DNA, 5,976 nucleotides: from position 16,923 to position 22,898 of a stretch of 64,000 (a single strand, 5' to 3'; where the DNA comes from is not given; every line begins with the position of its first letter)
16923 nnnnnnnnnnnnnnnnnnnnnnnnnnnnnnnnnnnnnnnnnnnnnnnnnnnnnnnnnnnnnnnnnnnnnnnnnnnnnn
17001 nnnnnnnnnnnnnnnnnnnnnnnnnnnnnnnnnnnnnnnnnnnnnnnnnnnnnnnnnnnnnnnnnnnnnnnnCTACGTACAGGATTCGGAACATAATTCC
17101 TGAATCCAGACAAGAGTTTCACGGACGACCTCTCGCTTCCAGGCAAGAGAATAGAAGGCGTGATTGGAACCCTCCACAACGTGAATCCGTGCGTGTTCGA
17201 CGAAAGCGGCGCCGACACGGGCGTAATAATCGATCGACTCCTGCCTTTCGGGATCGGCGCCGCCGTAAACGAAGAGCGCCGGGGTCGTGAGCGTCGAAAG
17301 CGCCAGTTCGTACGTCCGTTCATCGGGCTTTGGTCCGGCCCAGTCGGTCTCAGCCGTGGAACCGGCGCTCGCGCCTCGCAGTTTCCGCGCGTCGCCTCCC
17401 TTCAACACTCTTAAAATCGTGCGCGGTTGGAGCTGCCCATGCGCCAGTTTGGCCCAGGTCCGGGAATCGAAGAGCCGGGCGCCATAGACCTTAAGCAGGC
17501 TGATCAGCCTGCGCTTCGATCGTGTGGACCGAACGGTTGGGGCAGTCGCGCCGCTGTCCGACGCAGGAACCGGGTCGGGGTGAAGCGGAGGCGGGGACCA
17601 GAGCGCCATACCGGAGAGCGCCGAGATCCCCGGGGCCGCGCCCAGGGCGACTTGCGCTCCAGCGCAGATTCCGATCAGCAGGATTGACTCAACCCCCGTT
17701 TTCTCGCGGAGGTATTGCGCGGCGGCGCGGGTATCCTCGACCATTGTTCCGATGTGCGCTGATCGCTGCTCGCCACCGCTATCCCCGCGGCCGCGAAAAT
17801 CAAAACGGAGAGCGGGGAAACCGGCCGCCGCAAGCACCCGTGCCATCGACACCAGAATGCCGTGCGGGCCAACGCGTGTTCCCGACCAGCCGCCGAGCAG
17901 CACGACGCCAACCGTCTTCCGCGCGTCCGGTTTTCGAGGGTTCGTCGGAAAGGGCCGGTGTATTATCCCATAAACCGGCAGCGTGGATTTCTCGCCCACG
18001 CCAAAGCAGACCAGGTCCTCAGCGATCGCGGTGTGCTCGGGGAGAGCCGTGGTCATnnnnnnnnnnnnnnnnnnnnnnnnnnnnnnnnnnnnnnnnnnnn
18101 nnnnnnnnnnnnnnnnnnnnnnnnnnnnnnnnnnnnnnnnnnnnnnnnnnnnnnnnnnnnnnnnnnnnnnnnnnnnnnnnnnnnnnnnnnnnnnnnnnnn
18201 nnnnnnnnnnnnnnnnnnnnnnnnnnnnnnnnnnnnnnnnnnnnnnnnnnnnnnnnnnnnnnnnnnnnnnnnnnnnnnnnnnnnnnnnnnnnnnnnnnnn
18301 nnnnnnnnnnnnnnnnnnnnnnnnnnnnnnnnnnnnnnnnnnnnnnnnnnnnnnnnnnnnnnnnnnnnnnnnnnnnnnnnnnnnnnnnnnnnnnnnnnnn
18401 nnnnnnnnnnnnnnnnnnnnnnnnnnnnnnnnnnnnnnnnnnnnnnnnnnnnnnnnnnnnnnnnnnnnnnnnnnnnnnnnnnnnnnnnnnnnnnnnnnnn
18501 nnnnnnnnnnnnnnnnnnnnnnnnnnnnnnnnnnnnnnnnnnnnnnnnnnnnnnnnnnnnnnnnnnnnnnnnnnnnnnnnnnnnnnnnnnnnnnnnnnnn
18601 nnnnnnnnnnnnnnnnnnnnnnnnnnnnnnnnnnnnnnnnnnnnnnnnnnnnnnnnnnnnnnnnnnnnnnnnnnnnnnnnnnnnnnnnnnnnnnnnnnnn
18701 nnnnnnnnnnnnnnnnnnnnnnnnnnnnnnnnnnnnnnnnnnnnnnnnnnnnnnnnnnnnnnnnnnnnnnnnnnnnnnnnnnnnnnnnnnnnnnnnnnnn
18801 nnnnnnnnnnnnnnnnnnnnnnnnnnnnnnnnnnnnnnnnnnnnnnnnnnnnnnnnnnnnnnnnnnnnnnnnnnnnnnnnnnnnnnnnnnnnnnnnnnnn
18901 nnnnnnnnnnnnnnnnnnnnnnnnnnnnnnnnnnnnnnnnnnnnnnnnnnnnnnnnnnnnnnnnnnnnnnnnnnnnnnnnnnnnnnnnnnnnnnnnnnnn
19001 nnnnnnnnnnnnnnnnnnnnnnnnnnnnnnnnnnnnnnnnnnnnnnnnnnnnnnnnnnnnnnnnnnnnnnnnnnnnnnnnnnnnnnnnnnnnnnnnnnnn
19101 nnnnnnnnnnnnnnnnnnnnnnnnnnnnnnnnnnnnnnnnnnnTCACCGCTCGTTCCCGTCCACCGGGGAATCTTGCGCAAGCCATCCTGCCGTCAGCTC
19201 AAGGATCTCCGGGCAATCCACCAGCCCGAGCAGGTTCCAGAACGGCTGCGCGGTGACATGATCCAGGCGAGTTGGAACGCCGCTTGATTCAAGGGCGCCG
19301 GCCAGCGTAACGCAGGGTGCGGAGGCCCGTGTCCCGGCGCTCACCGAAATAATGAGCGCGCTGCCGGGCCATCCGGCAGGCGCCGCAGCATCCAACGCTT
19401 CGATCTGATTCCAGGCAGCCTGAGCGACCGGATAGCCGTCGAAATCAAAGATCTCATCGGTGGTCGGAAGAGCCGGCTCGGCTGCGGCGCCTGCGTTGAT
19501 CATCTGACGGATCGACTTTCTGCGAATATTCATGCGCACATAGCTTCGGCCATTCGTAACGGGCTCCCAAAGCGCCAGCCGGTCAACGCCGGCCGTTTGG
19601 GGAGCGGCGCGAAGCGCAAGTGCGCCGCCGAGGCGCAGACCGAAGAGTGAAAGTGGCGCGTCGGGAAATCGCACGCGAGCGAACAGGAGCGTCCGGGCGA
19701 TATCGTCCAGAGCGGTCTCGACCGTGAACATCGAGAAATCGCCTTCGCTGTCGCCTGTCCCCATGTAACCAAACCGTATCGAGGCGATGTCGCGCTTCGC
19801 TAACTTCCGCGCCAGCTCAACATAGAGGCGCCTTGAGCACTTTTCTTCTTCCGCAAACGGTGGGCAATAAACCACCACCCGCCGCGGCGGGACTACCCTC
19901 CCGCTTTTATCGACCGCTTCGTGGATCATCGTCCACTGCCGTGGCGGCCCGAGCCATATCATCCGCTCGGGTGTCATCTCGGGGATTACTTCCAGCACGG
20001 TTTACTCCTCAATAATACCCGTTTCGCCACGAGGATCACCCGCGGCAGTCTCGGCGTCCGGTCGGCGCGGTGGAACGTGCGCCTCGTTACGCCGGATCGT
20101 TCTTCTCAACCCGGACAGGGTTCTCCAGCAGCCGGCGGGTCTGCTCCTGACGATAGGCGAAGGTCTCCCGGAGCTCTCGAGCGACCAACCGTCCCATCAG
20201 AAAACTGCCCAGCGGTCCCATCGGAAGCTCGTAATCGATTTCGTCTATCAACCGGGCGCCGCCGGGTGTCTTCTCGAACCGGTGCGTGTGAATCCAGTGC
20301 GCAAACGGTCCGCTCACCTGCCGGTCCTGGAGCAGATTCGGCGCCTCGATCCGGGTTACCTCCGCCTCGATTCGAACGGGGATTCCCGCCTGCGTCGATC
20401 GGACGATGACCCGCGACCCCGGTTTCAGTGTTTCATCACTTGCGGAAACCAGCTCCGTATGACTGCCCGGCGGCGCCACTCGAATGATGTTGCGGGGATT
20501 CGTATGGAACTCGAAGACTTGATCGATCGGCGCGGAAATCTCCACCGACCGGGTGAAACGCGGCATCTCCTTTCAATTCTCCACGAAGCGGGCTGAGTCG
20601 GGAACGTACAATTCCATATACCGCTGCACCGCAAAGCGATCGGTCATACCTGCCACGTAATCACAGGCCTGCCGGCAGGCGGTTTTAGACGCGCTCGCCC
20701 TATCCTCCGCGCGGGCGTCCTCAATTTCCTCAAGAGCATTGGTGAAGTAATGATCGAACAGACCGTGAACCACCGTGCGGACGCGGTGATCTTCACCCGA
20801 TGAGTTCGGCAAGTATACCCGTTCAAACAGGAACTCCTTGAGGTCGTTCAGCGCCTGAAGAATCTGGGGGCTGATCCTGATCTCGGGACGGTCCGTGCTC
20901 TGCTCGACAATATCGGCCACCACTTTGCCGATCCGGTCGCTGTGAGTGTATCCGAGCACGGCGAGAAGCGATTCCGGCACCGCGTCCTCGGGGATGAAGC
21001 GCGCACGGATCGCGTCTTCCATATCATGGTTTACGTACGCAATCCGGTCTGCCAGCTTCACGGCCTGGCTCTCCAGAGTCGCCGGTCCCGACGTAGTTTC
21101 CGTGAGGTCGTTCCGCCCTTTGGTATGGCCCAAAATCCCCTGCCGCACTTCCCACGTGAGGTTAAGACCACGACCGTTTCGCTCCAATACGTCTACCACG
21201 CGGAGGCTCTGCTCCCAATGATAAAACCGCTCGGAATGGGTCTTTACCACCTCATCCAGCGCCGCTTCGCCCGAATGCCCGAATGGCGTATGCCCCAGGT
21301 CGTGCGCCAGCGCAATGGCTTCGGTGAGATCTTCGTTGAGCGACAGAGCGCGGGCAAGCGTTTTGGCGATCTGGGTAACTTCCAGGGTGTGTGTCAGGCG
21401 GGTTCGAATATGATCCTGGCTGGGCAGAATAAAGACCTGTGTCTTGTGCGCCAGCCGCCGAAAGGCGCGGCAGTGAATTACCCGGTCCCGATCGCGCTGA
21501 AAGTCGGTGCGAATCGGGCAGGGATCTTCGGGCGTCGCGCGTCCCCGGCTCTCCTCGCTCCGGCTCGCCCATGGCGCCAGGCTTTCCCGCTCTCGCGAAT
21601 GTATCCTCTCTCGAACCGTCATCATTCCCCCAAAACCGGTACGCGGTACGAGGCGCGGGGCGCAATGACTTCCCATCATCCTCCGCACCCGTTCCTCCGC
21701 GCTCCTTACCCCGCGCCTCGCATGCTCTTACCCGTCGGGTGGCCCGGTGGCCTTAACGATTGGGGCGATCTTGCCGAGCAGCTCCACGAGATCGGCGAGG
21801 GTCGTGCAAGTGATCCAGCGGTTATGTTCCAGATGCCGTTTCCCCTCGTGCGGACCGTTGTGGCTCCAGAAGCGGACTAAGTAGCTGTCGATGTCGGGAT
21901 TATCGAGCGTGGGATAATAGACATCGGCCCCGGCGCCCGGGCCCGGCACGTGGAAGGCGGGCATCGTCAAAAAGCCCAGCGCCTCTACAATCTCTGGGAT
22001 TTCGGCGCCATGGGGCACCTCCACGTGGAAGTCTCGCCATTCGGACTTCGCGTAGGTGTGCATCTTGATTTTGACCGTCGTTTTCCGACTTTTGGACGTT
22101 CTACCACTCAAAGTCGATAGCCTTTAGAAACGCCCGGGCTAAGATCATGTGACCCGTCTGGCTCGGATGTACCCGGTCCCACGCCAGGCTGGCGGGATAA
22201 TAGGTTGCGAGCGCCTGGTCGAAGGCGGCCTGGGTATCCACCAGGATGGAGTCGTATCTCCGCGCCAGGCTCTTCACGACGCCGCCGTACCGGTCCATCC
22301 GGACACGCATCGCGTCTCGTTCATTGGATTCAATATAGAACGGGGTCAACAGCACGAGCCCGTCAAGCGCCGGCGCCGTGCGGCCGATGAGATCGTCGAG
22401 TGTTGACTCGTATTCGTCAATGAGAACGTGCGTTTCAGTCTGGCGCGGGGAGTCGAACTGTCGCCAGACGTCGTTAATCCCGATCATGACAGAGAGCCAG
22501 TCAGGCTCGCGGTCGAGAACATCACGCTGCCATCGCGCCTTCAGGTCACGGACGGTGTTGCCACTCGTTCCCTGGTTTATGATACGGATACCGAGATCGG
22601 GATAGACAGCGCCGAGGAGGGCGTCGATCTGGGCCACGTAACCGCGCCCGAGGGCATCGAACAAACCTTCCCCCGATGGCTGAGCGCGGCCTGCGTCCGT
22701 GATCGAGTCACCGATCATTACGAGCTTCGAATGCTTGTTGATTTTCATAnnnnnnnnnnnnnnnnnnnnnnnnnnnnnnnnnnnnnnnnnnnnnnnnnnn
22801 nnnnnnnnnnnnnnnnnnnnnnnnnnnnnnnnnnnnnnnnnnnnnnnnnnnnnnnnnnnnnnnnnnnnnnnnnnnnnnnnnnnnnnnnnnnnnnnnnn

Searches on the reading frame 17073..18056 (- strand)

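Call 16: search_protein_families(library=pfam, proteins=[window:17073-18056:-], max_evalue=0.00001)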
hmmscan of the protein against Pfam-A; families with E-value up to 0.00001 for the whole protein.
window:17073-18056:- (327 aa): 3 families
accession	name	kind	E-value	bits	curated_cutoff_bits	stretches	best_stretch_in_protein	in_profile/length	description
PF12146.15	Hydrolase_4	-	2e-10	40.8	27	1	70-299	22-232/239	Serine aminopeptidase, S33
PF12697.13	Abhydrolase_6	-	2.5e-10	41.8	26.3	1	51-311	1-215/217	Alpha/beta hydrolase family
PF00561.26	Abhydrolase_1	-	9.2e-07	29.2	25.8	1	51-158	3-103/245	alpha/beta hydrolase fold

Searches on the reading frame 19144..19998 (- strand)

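Call 17: search_protein_families(library=pfam, proteins=[window:19144-19998:-], max_evalue=0.00001)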
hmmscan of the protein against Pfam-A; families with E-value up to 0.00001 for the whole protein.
window:19144-19998:- (284 aa): 1 family
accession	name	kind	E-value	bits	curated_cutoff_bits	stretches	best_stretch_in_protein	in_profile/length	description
PF12146.15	Hydrolase_4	-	3.2e-09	36.9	27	1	38-162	3-125/239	Serine aminopeptidase, S33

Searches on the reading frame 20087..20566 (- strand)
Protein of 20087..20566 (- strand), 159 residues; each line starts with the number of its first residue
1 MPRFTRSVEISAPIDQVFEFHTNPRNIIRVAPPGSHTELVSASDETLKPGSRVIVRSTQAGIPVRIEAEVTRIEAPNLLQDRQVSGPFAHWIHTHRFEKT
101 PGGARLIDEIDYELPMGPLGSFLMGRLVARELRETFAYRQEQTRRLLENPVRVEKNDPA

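Call 17: search_protein_families(library=pfam, proteins=[window:20087-20566:-], max_evalue=0.00001)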
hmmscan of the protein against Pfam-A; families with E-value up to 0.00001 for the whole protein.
window:20087-20566:- (159 aa): 2 families
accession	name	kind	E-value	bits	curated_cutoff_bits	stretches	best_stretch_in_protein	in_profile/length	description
PF10604.15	Polyketide_cyc2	-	8.5e-12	46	27.4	1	1-135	1-133/142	Polyketide cyclase / dehydrase and lipid transport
PF03364.25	Polyketide_cyc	-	2.6e-08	34.6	23.4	1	10-136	1-121/126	Polyketide cyclase / dehydrase and lipid transport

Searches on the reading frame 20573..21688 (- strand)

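Call 17: search_protein_families(library=pfam, proteins=[window:20573-21688:-], max_evalue=0.00001)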
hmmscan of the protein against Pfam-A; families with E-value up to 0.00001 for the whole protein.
window:20573-21688:- (371 aa): 2 families
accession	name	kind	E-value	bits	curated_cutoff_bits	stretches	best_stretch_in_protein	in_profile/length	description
PF13286.11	HD_assoc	-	7.5e-17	62.1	22.2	1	270-358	1-90/91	Phosphohydrolase-associated domain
PF01966.28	HD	-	1e-15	58.5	22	1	97-217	1-114/116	HD domain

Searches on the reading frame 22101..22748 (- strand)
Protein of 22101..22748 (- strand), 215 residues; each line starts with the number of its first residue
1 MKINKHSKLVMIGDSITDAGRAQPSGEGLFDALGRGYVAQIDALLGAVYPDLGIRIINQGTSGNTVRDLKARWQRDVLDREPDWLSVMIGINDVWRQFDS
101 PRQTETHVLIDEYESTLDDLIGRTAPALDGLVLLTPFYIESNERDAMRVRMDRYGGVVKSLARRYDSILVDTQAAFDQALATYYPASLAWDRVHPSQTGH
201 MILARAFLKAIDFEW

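Call 17: search_protein_families(library=pfam, proteins=[window:22101-22748:-], max_evalue=0.00001)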
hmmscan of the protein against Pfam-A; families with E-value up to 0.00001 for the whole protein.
window:22101-22748:- (215 aa): 2 families
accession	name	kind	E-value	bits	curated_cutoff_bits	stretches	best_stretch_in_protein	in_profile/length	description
PF13472.12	Lipase_GDSL_2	-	2e-25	90.8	32.9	1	12-201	2-177/178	GDSL-like Lipase/Acylhydrolase family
PF00657.28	Lipase_GDSL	-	1.9e-17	64.6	23.6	1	9-206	1-207/208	GDSL-like Lipase/Acylhydrolase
